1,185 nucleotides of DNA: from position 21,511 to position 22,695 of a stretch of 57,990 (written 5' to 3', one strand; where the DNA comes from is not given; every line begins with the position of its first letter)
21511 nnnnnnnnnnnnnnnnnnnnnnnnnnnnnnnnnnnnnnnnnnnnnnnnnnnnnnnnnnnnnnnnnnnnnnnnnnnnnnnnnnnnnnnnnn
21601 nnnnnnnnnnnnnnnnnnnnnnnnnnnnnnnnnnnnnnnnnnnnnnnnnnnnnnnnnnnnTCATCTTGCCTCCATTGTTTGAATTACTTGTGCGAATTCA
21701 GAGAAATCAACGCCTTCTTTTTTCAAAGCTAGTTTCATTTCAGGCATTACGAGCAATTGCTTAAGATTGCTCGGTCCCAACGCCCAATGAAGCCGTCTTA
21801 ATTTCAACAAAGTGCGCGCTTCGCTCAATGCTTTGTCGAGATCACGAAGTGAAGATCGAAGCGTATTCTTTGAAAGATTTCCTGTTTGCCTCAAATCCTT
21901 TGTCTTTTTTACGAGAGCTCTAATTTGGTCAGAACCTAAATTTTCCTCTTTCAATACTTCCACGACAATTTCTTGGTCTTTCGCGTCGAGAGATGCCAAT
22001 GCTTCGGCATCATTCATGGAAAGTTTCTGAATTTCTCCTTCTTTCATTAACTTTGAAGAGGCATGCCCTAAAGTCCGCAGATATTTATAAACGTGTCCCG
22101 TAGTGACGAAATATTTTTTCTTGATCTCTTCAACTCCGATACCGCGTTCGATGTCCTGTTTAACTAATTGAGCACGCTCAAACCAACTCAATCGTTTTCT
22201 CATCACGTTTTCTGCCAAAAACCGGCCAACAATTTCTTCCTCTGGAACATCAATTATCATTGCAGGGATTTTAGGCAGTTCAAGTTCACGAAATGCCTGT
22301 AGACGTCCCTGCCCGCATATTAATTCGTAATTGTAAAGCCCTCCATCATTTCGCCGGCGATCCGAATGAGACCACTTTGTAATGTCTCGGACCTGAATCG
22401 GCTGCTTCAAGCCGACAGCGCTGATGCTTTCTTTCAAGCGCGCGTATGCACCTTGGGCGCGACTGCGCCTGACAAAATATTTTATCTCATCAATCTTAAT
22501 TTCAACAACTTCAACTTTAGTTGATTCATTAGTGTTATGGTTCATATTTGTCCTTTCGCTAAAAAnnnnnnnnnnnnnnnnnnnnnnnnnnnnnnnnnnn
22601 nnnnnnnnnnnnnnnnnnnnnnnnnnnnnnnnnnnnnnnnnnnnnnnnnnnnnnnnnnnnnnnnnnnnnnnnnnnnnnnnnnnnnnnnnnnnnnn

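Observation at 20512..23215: Orphan sigma-like / ParB / ParB operon in a slot that elsewhere holds an R-M system: candidate uncharacterised defence or MGE-control module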

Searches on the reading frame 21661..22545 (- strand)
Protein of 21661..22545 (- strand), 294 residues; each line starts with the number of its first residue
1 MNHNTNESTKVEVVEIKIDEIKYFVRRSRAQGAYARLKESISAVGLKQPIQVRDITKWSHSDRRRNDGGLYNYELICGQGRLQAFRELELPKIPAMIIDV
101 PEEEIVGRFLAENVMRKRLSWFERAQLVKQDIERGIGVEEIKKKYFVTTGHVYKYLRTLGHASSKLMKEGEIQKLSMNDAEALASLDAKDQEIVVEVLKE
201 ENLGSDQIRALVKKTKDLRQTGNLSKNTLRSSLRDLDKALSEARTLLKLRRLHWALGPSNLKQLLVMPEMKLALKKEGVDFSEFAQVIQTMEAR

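Call 3: search_protein_families(library=pfam, proteins=[window:21661-22545:-], max_evalue=0.1)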
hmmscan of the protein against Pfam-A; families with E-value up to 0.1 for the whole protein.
window:21661-22545:- (294 aa): 3 families
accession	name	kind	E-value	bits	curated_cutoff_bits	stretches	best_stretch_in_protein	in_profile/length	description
PF02195.25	ParB_N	-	3.3e-10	40.3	26.3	1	16-114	6-94/95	ParB N-terminal domain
PF10944.13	DUF2630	-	0.013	16.4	27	0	206-252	7-56/80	Protein of unknown function (DUF2630)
PF22951.1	3HBD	-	0.015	16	27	1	108-166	40-94/100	Three-helical bundle domain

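Call 5: search_protein_families(library=padloc, proteins=[window:21661-22545:-], max_evalue=0.1)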
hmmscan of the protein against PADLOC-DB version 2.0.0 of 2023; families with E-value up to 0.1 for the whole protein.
window:21661-22545:- (294 aa): 0 families

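Call 6: search_protein_families(library=phrogs, proteins=[window:21661-22545:-], max_evalue=0.1)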
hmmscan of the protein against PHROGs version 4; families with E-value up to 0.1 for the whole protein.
window:21661-22545:- (294 aa): 16 families
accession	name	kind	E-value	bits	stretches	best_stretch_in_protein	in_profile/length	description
phrog_3264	-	DNA, RNA and nucleotide metabolism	9.4e-22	79.1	1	6-171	42-196/337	ParB-like partition protein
phrog_4715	-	DNA, RNA and nucleotide metabolism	4.2e-17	62.8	1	2-216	136-362/630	ParB-like partition protein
phrog_3951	-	unknown function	1.2e-15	58.9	1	3-163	8-167/301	-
phrog_6218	-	DNA, RNA and nucleotide metabolism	3.1e-13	50.7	1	32-205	25-189/506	ParB-like partition protein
phrog_1033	-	DNA, RNA and nucleotide metabolism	3.1e-09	38.1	1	11-209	36-228/334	ParB-like partition protein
phrog_723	-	DNA, RNA and nucleotide metabolism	2.1e-08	35.2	1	6-113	6-102/223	ParB-like partition protein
phrog_940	-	DNA, RNA and nucleotide metabolism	1.7e-07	31.8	1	10-123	3-102/388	nuclease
phrog_620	-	DNA, RNA and nucleotide metabolism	5.3e-07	30.9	1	7-53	3-51/217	ParB-like partition protein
phrog_17439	-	unknown function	4.3e-06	27.3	1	18-158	26-157/240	-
phrog_498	-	other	7.4e-06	25.7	1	6-116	28-126/633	DNA methyltransferase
phrog_12047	-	DNA, RNA and nucleotide metabolism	1.9e-05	25.4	1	72-145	42-115/301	ParB-like partition nuclease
phrog_18726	-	unknown function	4.3e-05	23.4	1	27-193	20-207/572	-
phrog_21315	-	unknown function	0.00012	22.2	1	27-164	25-157/415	-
phrog_1303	-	DNA, RNA and nucleotide metabolism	0.018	15.8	1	124-178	28-84/184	DNA binding protein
phrog_28848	-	unknown function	0.039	15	1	83-136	55-105/109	-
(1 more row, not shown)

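Call 7: search_protein_families(library=ncbifam, proteins=[window:21661-22545:-], max_evalue=0.1)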
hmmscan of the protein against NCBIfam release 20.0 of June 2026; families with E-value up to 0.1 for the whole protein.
window:21661-22545:- (294 aa): 6 families
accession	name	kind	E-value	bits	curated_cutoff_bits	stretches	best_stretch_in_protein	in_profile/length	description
TIGR00180.1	parB_part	domain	1.3e-16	60.9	58.45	1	17-160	12-145/186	ParB/RepB/Spo0J family partition protein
TIGR03734.1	PRTRC_parB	hypoth_equivalog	1.9e-14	53.2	278.6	1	26-215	9-189/555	PRTRC system ParB family protein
TIGR04285.1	nucleoid_noc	exception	7.6e-14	51.7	315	1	13-239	2-218/255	nucleoid occlusion protein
TIGR03454.1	partition_RepB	equivalog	2.1e-10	40.5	201.5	1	12-157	63-199/325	plasmid partitioning protein RepB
NF033577.2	transpos_IS481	equivalog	0.0018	17.9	224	1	124-237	2-106/284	IS481 family transposase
NF038070.1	LmbU_fam_TF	subfamily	0.028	14.4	125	1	148-233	54-139/171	LmbU family transcriptional regulator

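Call 9: find_homologous_proteins(query=window:21661-22545:-)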
Query window:21661-22545:- (294 aa): 81 proteins with E <= 0.001 among 2280 candidates.
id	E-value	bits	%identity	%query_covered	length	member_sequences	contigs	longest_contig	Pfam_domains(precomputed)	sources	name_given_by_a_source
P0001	1.1e-184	630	100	100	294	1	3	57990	PF02195.27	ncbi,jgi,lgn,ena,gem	ncbi:MAG TPA: ParB/RepB/Spo0J family partition protein [Verrucomicrobiae bacterium]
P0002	4.3e-184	628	100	100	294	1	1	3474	PF02195.27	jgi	-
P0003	1.5e-183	626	99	100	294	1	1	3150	PF02195.27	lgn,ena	-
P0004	3.2e-163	560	89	100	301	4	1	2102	PF02195.27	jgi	jgi:ParB family chromosome partitioning protein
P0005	5.7e-161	552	87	100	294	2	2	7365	PF02195.27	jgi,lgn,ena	-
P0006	6.3e-119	414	67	97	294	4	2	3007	PF02195.27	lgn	-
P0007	4.9e-118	412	64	100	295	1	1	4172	PF02195.27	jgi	jgi:ParB family chromosome partitioning protein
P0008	3.3e-116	406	66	99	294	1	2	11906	PF02195.27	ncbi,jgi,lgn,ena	-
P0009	2.1e-113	396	64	99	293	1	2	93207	PF02195.27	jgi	jgi:ParB family chromosome partitioning protein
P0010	7.3e-113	395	64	99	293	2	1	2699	PF02195.27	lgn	-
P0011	3.7e-112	392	63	99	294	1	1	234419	PF02195.27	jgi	jgi:ParB family chromosome partitioning protein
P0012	4.0e-112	392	63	99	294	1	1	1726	PF02195.27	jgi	jgi:ParB family chromosome partitioning protein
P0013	4.7e-111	389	63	99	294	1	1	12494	PF02195.27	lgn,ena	-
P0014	5.7e-111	388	62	100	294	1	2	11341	PF02195.27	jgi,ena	jgi:ParB/RepB/Spo0J family partition protein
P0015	1.4e-110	387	65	95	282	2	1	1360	PF02195.27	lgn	-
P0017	4.1e-110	386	62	99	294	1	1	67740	PF02195.27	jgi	jgi:ParB family chromosome partitioning protein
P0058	9.1e-66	240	46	94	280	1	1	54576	PF02195.27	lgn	-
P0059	1.3e-65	240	47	94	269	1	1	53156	PF02195.27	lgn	-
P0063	2.1e-62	229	45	93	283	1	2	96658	PF02195.27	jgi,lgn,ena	-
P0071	2.5e-56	209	42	95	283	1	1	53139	PF02195.27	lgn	-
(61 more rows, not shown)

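Call 10: find_encoding_contigs(protein=P0011, flank=10000, max_places=2)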
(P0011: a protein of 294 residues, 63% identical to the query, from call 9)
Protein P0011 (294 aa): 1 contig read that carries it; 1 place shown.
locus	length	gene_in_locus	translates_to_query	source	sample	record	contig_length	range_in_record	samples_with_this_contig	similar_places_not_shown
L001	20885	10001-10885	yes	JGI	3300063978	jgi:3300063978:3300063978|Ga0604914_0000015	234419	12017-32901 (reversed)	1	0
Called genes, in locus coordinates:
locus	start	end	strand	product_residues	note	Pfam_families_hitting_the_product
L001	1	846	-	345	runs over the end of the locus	-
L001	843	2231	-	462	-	PF00324:AA_permease, PF13520:AA_permease_2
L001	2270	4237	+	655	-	PF08937:ThsB_TIR (weak), PF13676:TIR_2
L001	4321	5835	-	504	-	PF11999:Ice_binding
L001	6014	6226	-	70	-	-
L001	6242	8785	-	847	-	-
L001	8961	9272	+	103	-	-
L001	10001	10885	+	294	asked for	PF02195:ParB_N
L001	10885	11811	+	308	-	PF02195:ParB_N, PF17762:HTH_ParB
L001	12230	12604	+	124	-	-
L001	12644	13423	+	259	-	PF23343:REP_ORF2-G2P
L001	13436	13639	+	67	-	-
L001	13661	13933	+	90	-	-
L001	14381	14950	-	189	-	PF00589:Phage_integrase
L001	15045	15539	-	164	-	PF01541:GIY-YIG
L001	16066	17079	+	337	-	PF01904:DUF72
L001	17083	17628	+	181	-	PF09835:DUF2062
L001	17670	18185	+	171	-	-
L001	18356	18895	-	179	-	-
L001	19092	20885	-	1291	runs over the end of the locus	PF02574:S-methyl_trans, PF00809:Pterin_bind, PF02607:B12-binding_2, PF02310:B12-binding, PF02965:Met_synt_B12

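Call 11: find_encoding_contigs(protein=P0009, flank=10000, max_places=2)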
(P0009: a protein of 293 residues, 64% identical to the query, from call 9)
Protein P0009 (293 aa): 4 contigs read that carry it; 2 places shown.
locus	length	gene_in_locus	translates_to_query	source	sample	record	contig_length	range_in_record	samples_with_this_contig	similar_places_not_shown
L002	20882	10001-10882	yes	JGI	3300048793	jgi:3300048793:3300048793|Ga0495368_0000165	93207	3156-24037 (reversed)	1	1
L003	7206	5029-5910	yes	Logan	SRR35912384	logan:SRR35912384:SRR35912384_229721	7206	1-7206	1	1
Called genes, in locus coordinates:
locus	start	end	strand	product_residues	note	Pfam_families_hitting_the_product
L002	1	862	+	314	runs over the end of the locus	PF02133:Transp_cyt_pur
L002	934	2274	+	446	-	PF00202:Aminotran_3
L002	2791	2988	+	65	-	-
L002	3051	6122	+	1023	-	-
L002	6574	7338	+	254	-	-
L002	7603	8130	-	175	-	-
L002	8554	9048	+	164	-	-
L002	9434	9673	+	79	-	-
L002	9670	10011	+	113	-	PF04545:Sigma70_r4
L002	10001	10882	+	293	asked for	PF02195:ParB_N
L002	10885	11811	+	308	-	PF02195:ParB_N, PF17762:HTH_ParB (weak)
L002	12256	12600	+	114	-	-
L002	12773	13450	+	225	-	PF23343:REP_ORF2-G2P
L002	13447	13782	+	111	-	-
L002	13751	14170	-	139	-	-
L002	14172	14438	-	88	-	-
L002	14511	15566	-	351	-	PF00589:Phage_integrase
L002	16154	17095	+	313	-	PF01904:DUF72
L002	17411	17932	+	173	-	PF09835:DUF2062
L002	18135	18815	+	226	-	PF14366:DUF4410 (weak)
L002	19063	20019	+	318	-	PF00768:Peptidase_S11, PF13354:Beta-lactamase2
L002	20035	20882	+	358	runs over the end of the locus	PF00365:PFK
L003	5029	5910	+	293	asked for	PF02195:ParB_N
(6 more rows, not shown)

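Call 12: find_encoding_contigs(protein=P0063, flank=10000, max_places=2)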
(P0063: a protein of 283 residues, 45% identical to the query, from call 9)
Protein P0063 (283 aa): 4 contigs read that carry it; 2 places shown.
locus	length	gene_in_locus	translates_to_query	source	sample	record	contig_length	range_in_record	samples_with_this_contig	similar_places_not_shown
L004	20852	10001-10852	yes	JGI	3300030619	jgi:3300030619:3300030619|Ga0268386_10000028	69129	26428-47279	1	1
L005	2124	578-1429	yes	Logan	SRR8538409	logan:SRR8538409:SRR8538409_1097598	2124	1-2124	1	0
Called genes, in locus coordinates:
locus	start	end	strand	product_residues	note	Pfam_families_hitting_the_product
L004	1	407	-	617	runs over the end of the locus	PF16655:PhoD_N, PF09423:PhoD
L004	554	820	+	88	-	-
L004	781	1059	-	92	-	-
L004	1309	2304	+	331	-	PF01595:CNNM, PF00571:CBS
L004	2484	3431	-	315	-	-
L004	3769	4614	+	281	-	PF06778:Chlor_dismutase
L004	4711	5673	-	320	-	PF07608:DUF1571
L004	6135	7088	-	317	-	PF27149:YdjY (weak)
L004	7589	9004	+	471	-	PF07394:DUF1501, PF01663:Phosphodiest (faint)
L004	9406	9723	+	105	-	-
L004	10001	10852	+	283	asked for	PF02195:ParB_N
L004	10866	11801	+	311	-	PF02195:ParB_N, PF17762:HTH_ParB (weak)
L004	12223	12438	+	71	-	-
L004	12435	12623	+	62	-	PF07927:HicA_toxin (weak)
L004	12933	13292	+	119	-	PF04255:DUF433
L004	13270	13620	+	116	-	PF18480:DUF5615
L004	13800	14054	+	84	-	-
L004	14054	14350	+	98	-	PF05016:ParE_toxin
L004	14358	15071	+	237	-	-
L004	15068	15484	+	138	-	PF01850:PIN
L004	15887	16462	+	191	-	PF05685:Uma2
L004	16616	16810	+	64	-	-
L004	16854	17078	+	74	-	-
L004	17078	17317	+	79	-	PF07927:HicA_toxin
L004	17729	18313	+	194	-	PF11580:DUF3239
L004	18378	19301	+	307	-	-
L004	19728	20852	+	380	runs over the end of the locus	PF00285:Citrate_synt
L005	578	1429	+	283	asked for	PF02195:ParB_N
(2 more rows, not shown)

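Call 15: find_related_loci(query=A1, collection=genome_contigs, flank=10000)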
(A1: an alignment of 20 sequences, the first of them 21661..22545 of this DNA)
Query A1 (294 aa) in genome_contigs; peptide patterns used: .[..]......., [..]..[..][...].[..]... (x = any residue, [..] = any of these).
297 stretches matched a pattern; 238 encode a relative of the query (tblastn E <= 1e-3); the best 80 are kept; 80 distinct loci.
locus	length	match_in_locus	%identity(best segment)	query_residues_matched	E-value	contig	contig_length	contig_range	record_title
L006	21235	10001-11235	87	1-294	2e-171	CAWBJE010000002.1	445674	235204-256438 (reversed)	MAG: uncultured Verrucomicrobiae bacterium isolate MFD05512.bin.2.123 genome assembly, contig: contig_12222, whole genom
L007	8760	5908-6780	61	1-290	2e-116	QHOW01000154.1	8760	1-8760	MAG: Verrucomicrobia bacterium isolate AV43 14_1009_16_40cm_scaffold_56344_curated, whole genome shotgun sequence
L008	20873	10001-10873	59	1-290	7e-113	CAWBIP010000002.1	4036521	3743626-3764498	MAG: uncultured Verrucomicrobiae bacterium isolate MFD03346.bin.1.129 genome assembly, contig: contig_2756, whole genome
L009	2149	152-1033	60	1-292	8e-119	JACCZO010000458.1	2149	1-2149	MAG: Chthoniobacterales bacterium isolate MGR_bin232 SD2897-2912_k127_3188011, whole genome shotgun sequence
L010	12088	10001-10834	45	12-287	4e-76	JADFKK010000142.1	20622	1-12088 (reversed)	MAG: Planctomycetota bacterium isolate B47T1L10 B47T1L10_NODE3556, whole genome shotgun sequence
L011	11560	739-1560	45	12-284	7e-75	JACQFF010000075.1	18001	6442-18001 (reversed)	MAG: Planctomycetia bacterium isolate NC_groundwater_1040_Pr1_S-0.65um_60_11 Montesol18_Sp65_coassembly_scaffold_235386,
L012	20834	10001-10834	46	9-284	4e-68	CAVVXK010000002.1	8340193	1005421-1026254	MAG: uncultured Planctomycetaceae bacterium isolate MFD04540.bin.1.38 genome assembly, contig: contig_4381, whole genome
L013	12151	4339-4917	33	11-210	6e-23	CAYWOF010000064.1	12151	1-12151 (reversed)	MAG TPA_asm: uncultured Phycisphaeraceae bacterium isolate binchicken_co16_342 genome assembly, contig: NODE_8774_length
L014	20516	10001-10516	33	11-193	3e-21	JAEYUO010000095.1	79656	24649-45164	MAG: Planctomycetota bacterium isolate OH_CBlB_172 k127_1560822, whole genome shotgun sequence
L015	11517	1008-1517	34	13-193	2e-21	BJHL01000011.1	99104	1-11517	Phycisphaerae bacterium LBMAG_Planctomycetes_epi.bin3 DNA, sequence11, whole genome shotgun sequence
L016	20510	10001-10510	33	13-193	2e-21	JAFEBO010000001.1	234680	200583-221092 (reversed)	MAG: Planctomycetota bacterium isolate SZAS-2 LIN-736__1__length-234680, whole genome shotgun sequence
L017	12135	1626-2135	33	13-193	4e-21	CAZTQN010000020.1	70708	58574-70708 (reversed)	MAG TPA_asm: uncultured Phycisphaeraceae bacterium isolate SRP287051_co2_95 genome assembly, contig: NODE_864_length_707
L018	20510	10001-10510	34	13-193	5e-21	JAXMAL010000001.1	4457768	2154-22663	MAG: Phycisphaerales bacterium isolate STL-PLA9 C1.90.fa-1, whole genome shotgun sequence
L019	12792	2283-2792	33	13-193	5e-21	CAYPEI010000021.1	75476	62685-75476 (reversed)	MAG TPA_asm: uncultured Phycisphaeraceae bacterium isolate binchicken_co322_202 genome assembly, contig: NODE_661_length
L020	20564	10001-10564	30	13-208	6e-21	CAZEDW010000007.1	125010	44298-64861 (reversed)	MAG TPA_asm: uncultured Phycisphaeraceae bacterium isolate binchicken_co284_50 genome assembly, contig: NODE_266_length_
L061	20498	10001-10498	30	14-187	6e-17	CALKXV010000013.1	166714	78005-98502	MAG: uncultured Rhodobacteraceae bacterium isolate H2_Bin_Bin_74_1 genome assembly, contig: c_000000299553, whole genome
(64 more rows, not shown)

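Call 22: find_encoding_contigs(protein=P0017, flank=10000, max_places=1)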
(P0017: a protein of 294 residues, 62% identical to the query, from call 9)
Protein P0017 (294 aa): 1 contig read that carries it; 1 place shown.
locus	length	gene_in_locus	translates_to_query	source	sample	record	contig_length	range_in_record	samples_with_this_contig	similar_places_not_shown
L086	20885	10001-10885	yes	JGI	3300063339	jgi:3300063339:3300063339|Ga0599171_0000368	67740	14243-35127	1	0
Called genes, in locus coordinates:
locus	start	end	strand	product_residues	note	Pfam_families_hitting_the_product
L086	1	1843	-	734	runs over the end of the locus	PF24681:Kelch_KLHDC2_KLHL20_DRC7, PF24981:Beta-prop_ATRN-LZTR1, PF24681:Kelch_KLHDC2_KLHL20_DRC7, PF24981:Beta-prop_ATRN-LZTR1, PF13415:Beta-prop_FBX42, PF24681:Kelch_KLHDC2_KLHL20_DRC7, PF13415:Beta-prop_FBX42, PF00404:Dockerin_1, +5 more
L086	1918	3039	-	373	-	PF01551:Peptidase_M23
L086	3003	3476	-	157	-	-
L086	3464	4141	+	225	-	PF12690:BsuPI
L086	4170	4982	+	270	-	PF02811:PHP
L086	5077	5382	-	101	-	PF02575:YbaB_DNA_bd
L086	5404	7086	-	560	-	PF05496:RuvB_N (weak), PF13177:DNA_pol3_delta2, PF13401:AAA_22 (faint), PF00004:AAA, PF07728:AAA_5 (weak), PF22608:DNAX_ATPase_lid, PF12169:DNA_pol3_gamma3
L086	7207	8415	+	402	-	PF03576:Peptidase_S58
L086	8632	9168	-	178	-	-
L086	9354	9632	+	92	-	-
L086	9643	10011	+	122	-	PF04545:Sigma70_r4 (weak)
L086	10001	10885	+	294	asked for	PF02195:ParB_N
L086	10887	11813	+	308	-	PF02195:ParB_N, PF17762:HTH_ParB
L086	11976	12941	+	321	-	PF01972:SDH_protease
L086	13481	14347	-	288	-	PF13489:Methyltransf_23, PF01135:PCMT (weak), PF01209:Ubie_methyltran, PF13847:Methyltransf_31, PF08241:Methyltransf_11, PF08242:Methyltransf_12, PF13649:Methyltransf_25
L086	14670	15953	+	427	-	PF08529:NusA_N, PF13184:KH_NusA_1st, PF26594:KH_NusA_2nd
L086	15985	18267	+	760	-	PF04760:IF2_N (weak), PF00025:Arf (weak), PF03193:RsgA_GTPase (faint), PF00009:GTP_EFTU, PF01926:MMR_HSR1, PF22042:EF-G_D2, PF11987:IF-2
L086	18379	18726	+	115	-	PF02033:RBFA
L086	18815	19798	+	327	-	PF01368:DHH, PF02272:DHHA1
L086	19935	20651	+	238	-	PF01509:TruB_N, PF16198:TruB_C_2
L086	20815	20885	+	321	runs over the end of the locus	PF06574:FAD_syn, PF01687:Flavokinase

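Call 23: find_encoding_contigs(protein=P0058, flank=10000, max_places=1)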
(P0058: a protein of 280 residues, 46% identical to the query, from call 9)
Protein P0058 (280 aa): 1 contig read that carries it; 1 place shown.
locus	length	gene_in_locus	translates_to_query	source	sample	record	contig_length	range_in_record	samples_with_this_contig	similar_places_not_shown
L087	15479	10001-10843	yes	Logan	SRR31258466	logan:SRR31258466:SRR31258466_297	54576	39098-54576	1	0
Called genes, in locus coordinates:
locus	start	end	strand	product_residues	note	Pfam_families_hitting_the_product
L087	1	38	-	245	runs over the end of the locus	PF23859:DpdA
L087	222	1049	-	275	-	-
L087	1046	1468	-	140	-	-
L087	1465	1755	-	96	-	-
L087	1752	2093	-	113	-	-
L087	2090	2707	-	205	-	PF09588:YqaJ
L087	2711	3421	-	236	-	PF04404:ERF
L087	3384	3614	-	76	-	-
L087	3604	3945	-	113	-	-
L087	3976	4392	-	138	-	-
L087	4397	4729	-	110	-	-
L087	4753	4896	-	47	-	-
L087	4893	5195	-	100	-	-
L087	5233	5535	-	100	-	-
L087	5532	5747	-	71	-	-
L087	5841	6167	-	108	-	-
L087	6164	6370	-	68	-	-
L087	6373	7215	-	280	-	-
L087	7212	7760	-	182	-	-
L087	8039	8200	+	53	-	-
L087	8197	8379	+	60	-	-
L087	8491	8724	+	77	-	-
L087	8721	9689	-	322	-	PF00589:Phage_integrase (weak)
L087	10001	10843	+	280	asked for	PF02195:ParB_N (weak)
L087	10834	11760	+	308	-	PF02195:ParB_N, PF17762:HTH_ParB (weak)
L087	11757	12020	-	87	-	-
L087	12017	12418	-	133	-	-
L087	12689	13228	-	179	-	-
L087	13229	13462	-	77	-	-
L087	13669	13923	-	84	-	-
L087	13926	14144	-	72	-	-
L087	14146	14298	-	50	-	-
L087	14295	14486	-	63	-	-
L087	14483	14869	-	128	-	PF27050:Phage_P22_Y8K6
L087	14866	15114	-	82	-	-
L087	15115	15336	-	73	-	-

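Call 24: find_encoding_contigs(protein=P0059, flank=10000, max_places=1)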
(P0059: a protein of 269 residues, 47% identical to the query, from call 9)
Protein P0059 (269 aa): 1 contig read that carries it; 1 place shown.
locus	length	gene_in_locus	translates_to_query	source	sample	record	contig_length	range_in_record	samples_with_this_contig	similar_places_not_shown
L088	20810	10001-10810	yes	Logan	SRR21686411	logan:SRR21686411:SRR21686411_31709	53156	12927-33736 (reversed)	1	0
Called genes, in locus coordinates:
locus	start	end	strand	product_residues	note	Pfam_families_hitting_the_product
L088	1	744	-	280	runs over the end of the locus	-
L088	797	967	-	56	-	-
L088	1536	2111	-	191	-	-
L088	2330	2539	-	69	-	-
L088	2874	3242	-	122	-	-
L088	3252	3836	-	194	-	PF04448:DUF551 (weak)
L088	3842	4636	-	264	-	-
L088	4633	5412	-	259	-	-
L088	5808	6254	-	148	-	PF12802:MarR_2 (weak)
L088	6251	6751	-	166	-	-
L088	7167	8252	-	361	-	-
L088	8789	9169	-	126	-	-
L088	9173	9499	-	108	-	-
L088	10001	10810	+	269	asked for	PF02195:ParB_N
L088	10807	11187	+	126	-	-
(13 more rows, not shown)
